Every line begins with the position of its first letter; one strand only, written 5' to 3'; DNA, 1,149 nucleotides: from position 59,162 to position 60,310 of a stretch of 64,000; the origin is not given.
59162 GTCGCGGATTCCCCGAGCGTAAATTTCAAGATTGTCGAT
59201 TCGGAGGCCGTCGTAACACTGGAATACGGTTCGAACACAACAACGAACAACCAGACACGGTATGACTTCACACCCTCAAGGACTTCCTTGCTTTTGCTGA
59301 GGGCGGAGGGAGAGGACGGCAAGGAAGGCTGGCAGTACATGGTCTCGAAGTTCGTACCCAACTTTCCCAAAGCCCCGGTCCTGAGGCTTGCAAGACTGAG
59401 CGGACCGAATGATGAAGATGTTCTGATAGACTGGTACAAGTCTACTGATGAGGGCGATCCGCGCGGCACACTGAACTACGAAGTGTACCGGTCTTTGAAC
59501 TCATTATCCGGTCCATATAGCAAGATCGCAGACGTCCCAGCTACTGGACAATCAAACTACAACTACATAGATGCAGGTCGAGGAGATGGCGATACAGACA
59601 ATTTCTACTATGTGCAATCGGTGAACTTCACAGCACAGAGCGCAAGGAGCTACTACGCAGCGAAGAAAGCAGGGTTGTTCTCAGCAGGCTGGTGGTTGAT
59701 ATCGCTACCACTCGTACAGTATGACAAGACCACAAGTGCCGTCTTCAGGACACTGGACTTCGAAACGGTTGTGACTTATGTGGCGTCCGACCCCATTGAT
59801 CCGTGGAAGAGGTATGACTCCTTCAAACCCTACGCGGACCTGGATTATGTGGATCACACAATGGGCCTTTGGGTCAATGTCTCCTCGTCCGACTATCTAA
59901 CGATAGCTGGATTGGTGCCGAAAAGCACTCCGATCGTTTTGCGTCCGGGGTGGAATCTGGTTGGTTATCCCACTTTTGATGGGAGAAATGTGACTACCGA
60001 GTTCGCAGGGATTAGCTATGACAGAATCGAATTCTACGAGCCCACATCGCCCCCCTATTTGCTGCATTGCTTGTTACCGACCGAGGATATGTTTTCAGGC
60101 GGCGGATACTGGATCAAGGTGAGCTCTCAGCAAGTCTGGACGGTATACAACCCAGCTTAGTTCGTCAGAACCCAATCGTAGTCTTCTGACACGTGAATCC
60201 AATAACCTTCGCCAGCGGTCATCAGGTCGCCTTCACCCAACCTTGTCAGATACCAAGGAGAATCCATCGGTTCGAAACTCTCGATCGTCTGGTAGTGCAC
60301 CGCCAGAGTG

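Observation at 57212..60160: Gingipain-family (C25) extracellular cysteine peptidase in an archaeal genome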

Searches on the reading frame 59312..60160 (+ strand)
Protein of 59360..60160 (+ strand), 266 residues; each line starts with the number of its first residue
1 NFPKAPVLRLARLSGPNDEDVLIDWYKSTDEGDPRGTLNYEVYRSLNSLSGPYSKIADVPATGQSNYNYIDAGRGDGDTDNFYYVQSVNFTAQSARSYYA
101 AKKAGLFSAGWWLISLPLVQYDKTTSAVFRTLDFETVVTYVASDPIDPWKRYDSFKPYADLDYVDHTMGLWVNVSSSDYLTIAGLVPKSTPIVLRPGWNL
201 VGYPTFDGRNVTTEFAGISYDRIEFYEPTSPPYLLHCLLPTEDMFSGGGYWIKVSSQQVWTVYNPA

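Call 20: find_homologous_proteins(query=window:59360-60160:+, max_evalue=0.001)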
Query window:59360-60160:+ (266 aa): 2 proteins with E <= 0.001 among 451 candidates.
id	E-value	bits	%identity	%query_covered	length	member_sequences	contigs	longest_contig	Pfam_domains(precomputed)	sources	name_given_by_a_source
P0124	1.8e-92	328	58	100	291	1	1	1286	-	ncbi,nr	ncbi:MAG: hypothetical protein KAW09_05450, partial [Thermoplasmata archaeon]|nr:hypothetical protei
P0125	7.3e-15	73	31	76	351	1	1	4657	-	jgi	jgi:hypothetical protein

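Call 39: search_protein_families(library=pfam, proteins=[P0125], max_evalue=0.001)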
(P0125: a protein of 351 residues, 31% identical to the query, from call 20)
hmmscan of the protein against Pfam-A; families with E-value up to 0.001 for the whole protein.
P0125 (351 aa): 0 families

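Call 43: search_protein_representatives(alignment_id=A2)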
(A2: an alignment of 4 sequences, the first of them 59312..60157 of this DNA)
Query: 4 sequences, 289 profile positions. Proteins with E-value up to 0.001 (for the whole library): 8630; up to 1e-10: 4197; up to 1e-30: 1119. The best 150 are listed.
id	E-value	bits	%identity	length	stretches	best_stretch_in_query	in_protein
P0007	2.9e-112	391.2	-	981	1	5-288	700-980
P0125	2.6e-102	358.5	-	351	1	1-285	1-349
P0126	5.8e-99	347.5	-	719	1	11-287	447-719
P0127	9.3e-84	297.6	-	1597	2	18-287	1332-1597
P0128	3.7e-82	292.3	-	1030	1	14-285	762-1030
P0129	2.1e-79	283.3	-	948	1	12-287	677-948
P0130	1.3e-73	264.3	-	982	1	18-287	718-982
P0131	1.8e-73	263.8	-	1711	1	20-287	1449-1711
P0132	3.0e-72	259.8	-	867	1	18-287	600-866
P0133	3.3e-72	259.7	-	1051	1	15-287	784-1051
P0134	1.3e-71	257.8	-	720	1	22-287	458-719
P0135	4.7e-70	252.6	-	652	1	21-287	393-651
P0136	1.8e-69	250.7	-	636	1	22-287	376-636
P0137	2.6e-69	250.2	-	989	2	18-285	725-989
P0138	3.1e-69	249.9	-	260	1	26-287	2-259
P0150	3.4e-67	243.2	-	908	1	17-287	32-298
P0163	2.4e-65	237.2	-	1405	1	12-272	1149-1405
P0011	2.3e-64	233.9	-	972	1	3-285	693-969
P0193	9.6e-64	231.9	-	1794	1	20-287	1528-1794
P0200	1.5e-63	231.3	-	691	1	17-287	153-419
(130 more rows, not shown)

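Call 45: list_cluster_members(proteins=[P0126, P0127, P0128, P0129, P0131, P0138, P0150, P0163, P0193, P0200])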
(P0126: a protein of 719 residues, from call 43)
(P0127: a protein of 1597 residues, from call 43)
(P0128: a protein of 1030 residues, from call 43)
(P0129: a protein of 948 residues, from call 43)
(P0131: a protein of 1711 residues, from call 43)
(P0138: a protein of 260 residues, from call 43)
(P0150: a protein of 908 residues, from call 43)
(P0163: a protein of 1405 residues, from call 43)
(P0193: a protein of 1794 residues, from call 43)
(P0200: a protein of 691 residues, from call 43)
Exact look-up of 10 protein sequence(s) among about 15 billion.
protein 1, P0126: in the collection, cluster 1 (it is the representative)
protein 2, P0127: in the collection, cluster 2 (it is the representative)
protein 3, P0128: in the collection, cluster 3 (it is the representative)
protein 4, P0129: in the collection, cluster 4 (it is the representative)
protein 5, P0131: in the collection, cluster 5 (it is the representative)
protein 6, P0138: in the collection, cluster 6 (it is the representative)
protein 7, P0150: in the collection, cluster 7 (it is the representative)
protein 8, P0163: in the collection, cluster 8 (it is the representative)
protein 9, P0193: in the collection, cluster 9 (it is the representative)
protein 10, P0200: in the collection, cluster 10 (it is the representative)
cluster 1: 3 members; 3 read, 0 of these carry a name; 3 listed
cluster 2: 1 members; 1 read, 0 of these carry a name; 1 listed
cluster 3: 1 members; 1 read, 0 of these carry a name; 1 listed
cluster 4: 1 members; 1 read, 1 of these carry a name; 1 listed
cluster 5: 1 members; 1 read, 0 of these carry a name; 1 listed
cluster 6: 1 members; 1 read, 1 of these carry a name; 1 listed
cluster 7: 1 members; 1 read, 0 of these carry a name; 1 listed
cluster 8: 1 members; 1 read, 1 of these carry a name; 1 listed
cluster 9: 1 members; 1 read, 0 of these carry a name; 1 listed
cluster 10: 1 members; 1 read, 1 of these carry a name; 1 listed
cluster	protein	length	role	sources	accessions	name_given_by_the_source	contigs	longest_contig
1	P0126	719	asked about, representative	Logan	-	-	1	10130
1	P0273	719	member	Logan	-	-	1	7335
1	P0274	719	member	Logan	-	-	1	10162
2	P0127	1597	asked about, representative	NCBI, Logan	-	-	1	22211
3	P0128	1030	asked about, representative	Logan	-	-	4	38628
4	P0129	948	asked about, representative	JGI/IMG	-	PKD repeat protein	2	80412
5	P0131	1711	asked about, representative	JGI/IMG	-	-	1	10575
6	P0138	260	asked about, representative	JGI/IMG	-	hypothetical protein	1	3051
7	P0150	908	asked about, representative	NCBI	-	-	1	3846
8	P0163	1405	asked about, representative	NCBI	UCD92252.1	MAG: PKD domain-containing protein, partial [Methanobacteriota archaeon]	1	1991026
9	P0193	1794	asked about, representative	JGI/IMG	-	-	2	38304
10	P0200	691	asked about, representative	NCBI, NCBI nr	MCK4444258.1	MAG: Ig-like domain-containing protein, partial [Thermoplasmata archaeon] | Ig-like domain-containing protein [Thermoplasmata archaeon]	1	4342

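Call 49: search_protein_families(library=pfam, alignment_id=A4, max_evalue=0.0001)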
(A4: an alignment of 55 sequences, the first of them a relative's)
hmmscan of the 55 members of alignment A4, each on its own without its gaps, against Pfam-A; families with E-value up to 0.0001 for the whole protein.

A. member 1, P0126 (719 aa): 5 families
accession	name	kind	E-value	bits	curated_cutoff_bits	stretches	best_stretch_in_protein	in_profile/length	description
PF18911.6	PKD_4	-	8.4e-23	80.7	27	1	367-447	1-80/85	PKD domain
PF00801.26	PKD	-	5.2e-15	55.7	23.5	1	387-448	18-78/80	PKD domain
PF05048.19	NosD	-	4.9e-13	49.4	23.6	1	186-331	61-212/212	Periplasmic copper-binding protein (NosD)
PF13229.12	Beta_helix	-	9.2e-09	35.6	25.9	1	119-250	2-137/158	Right handed beta helix region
PF22352.2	K319L-like_PKD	-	1.5e-05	25.4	27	1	387-447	15-80/84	K319L-like, PKD domain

B. families by the number of members that match (of 55 scanned): 45 families (the first 25 are shown)
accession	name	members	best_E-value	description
PF05048.19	NosD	34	4.6e-106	Periplasmic copper-binding protein (NosD)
PF13229.12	Beta_helix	34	1.5e-85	Right handed beta helix region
PF18911.6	PKD_4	9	1.6e-74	PKD domain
PF00801.26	PKD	9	5.7e-53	PKD domain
PF00041.27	fn3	7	2.7e-31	Fibronectin type III domain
PF22352.2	K319L-like_PKD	6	2.2e-20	K319L-like, PKD domain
PF13205.12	Big_5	3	2.6e-68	Bacterial Ig-like domain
PF13360.13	PQQ_2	3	5.6e-41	Outer membrane protein assembly factor BamB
PF13570.13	Beta-prop_ACSF4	3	6.9e-30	Beta-alanine-activating enzyme, beta-propeller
PF00082.27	Peptidase_S8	2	1.1e-33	Subtilase family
PF01011.28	PQQ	2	2.3e-14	Glucose/ethanol/alcohol dehydrogenase, beta-propeller domain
PF12708.12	Pect-lyase_RHGA_epim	2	2.5e-09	Rhamnogalacturonase A/epimerase, pectate lyase-like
PF18981.6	InlK_D3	2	1.3e-05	Internalin K domain (D3/D4)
PF01364.23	Peptidase_C25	1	6.7e-42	Peptidase family C25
PF13517.12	FG-GAP_3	1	4.4e-31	FG-GAP-like repeat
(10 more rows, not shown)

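Call 55: predict_structure(alignment_id=A5)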
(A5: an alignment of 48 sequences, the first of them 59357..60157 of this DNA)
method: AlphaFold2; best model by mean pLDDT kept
length: 267 residues; sequences in the alignment: 48
mean_pLDDT: 96.5   pTM: 0.91
mean pLDDT of the five models: 96.5, 96.5, 96.4, 96.4, 96.3
residues with pLDDT >= 90: 254; 70-90: 12; 50-70: 1; < 50: 0
segments of 3 or more residues with pLDDT < 50: none
pLDDT, mean of each block of 10 residues (from residue 1): 92 98 98 96 96 97 98 95 98 97 97 97 98 98 97 96 98 98 98 98 97 97 95 89 97 98 94
secondary structure, 60 per line:
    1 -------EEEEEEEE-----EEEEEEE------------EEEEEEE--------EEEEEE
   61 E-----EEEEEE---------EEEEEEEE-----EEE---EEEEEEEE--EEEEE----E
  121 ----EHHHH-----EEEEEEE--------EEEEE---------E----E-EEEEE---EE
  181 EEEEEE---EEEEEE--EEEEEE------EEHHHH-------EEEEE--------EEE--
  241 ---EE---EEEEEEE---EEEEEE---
elements in order: E8-15 E21-27 E40-46 E55-61 E67-72 E82-89 E95-97 E101-108 E111-115 H126-129 E135-141 E150-154 E171-175 E179-186 E190-195 E198-203 H212-215 E223-227 E236-238 E249-255 E259-264

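Call 59: find_homologous_proteins(query=A5, max_evalue=1e-10)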
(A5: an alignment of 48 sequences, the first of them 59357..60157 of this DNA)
Query A5 (48 sequences) (267 aa, profile of the alignment): 159 proteins with E <= 1e-10 among 8000 candidates; the best 120 are listed.
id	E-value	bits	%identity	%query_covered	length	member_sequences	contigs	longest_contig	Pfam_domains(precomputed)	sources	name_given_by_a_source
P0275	4.0e-161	556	41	98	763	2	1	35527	PF13229.13,PF05048.20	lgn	-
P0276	1.4e-147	511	33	97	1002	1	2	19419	PF13229.13,PF05048.20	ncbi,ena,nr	ncbi:MAG: right-handed parallel beta-helix repeat-containing protein [Thermoplasmata archaeon]|nr:ri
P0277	1.3e-130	455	38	97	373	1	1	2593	PF05048.20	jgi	jgi:hypothetical protein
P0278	7.2e-129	449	39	95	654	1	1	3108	PF13229.13,PF05048.20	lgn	-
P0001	1.0e-98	350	94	100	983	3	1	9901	PF08126.17,PF01364.25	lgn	-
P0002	3.3e-98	348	81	100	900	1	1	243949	PF01364.25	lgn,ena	-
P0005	2.0e-96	342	56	99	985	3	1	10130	PF01364.25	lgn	-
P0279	2.6e-96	342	40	96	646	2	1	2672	-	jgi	jgi:hypothetical protein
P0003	2.3e-93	332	62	100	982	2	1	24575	PF01364.25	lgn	-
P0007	1.5e-92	329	56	100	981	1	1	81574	PF01364.25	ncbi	-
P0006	2.3e-90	322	57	100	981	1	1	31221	PF01364.25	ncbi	-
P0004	2.6e-88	315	57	100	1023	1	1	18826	PF01364.25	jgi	-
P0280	3.2e-78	282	42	98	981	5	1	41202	PF01364.25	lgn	-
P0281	5.3e-78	281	42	57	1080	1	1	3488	PF13229.13,PF05048.20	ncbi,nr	ncbi:MAG: right-handed parallel beta-helix repeat-containing protein, partial [Thermoplasmata archae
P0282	3.1e-72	262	36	87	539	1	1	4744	PF13229.13,PF05048.20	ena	-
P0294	2.7e-62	230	32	57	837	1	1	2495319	PF13229.13,PF05048.20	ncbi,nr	ncbi:MAG: right-handed parallel beta-helix repeat-containing protein [Thermoplasmata archaeon]|nr:MA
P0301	5.3e-59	219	38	58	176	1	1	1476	-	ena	-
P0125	8.2e-59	218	31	76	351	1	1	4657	-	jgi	jgi:hypothetical protein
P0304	3.4e-57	213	33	60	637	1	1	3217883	PF13229.13,PF05048.20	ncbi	ncbi:MAG: right-handed parallel beta-helix repeat-containing protein, partial [Methanomassiliicoccal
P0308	1.1e-54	205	41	58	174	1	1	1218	-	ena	-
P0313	6.4e-53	199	40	64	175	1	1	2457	-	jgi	jgi:hypothetical protein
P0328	1.9e-47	181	44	57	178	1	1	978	-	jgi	jgi:hypothetical protein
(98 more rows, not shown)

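Call 62: fold_search(model_id=the predicted structure, library=pdb)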
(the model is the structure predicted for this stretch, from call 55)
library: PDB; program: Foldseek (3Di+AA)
matches with E <= 10: 1463; with E <= 0.001: 19
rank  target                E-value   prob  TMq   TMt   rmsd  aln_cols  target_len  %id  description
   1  7y6e_D                4.7e-05  1.00  0.31  0.40  14.0       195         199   15  Crystal structure of sDscam FNIII23 domains, isoform Beta2v6 (released 2023-05-24)
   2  3r8q                  8.8e-05  0.99  0.26  0.25  22.5       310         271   14  Structure of Fibronectin domain 12-14 (released 2012-04-11)
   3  2ibg_B                1.3e-04  1.00  0.28  0.34  15.8       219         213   11  Crystal Structure of Hedgehog Bound to the FNIII Domains of Ihog (released 2006-10-24)
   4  6gvk_A                2.6e-04  0.99  0.25  0.31  13.4       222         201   13  Second pair of Fibronectin type III domains of integrin beta4 (T1663R mutant) bound to the bullous pemphigoid antigen  (released 2019-03-20)
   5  5e4s                  2.9e-04  0.97  0.27  0.24  22.8       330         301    9  Crystal structure of mouse CNTN4 FN1-FN3 domains (released 2016-08-31)
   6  7y6e_B                3.1e-04  1.00  0.31  0.41  13.3       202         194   13  Crystal structure of sDscam FNIII23 domains, isoform Beta2v6 (released 2023-05-24)
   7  2ibb                  3.1e-04  1.00  0.29  0.37  15.1       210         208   11  Crystal Structure of the First and Second FNIII Domains of Ihog (released 2006-10-24)
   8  4yfe_A                3.6e-04  1.00  0.29  0.38  14.4       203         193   16  Crystal structure of PTP delta Fn1-Fn2 (released 2015-05-06)
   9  7y6e_E                4.2e-04  1.00  0.30  0.40  12.3       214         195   14  Crystal structure of sDscam FNIII23 domains, isoform Beta2v6 (released 2023-05-24)
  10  5e55_A                6.0e-04  0.95  0.27  0.24  21.2       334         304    9  Crystal structure of mouse CNTN6 FN1-FN3 domains (released 2016-08-31)
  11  7y6e_C                6.3e-04  1.00  0.30  0.40  12.6       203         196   13  Crystal structure of sDscam FNIII23 domains, isoform Beta2v6 (released 2023-05-24)
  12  7mrk_D                6.6e-04  0.94  0.27  0.24  23.7       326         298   10  Chicken CNTN4 APP complex (released 2022-01-05)
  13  8v2b_B                6.6e-04  0.94  0.27  0.14  18.9       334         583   11  Cryo-EM structure of mouse type II OSM receptor complex: model for full extracellular assembly (released 2024-11-20)
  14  7mro                  7.4e-04  0.92  0.25  0.22  22.7       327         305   10  Zebrafish CNTN4 FN1-FN3 domains (released 2022-01-05)
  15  6x3a                  7.7e-04  0.96  0.28  0.25  27.2       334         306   12  Crystal structure of the FN4-FN6 domains of human PTPRD (released 2021-05-26)
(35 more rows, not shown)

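Call 65: search_solved_structures(query=A2, max_evalue=10, show_alignments=0)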
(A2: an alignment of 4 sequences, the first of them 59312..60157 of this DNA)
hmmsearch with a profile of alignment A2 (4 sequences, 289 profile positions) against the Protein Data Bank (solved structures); distinct sequences matched with E-value up to 10: 4.
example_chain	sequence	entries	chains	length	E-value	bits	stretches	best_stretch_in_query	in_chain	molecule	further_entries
4z80_A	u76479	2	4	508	0.28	13.7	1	35-101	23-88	EGF family domain-containing protein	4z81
8tyx_B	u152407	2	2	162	0.35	13.4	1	190-220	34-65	DUB(BilC) E33A Mutant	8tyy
5j8j_A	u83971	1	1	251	0.48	13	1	121-182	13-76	Histone deacetylase HDA1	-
1jbj_A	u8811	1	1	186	0.59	12.7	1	26-130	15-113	CD3 Epsilon and gamma Ectodomain Fragment Complex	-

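Call 66: search_protein_families(library=pfam, proteins=[P0301, P0308, P0313, P0328, P0138], max_evalue=10)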
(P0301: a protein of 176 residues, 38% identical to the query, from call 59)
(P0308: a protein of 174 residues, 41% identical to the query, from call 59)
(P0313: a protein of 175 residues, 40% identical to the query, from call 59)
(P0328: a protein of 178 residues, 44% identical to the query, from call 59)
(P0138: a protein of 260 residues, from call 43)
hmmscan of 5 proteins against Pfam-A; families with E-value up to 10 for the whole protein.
P0301 (176 aa): 0 families

P0308 (174 aa): 0 families

P0313 (175 aa): 0 families

P0328 (178 aa): 0 families

P0138 (260 aa): 1 family
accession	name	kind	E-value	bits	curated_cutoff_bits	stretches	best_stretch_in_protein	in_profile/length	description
PF00041.27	fn3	-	0.014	16.1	25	1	12-91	14-78/84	Fibronectin type III domain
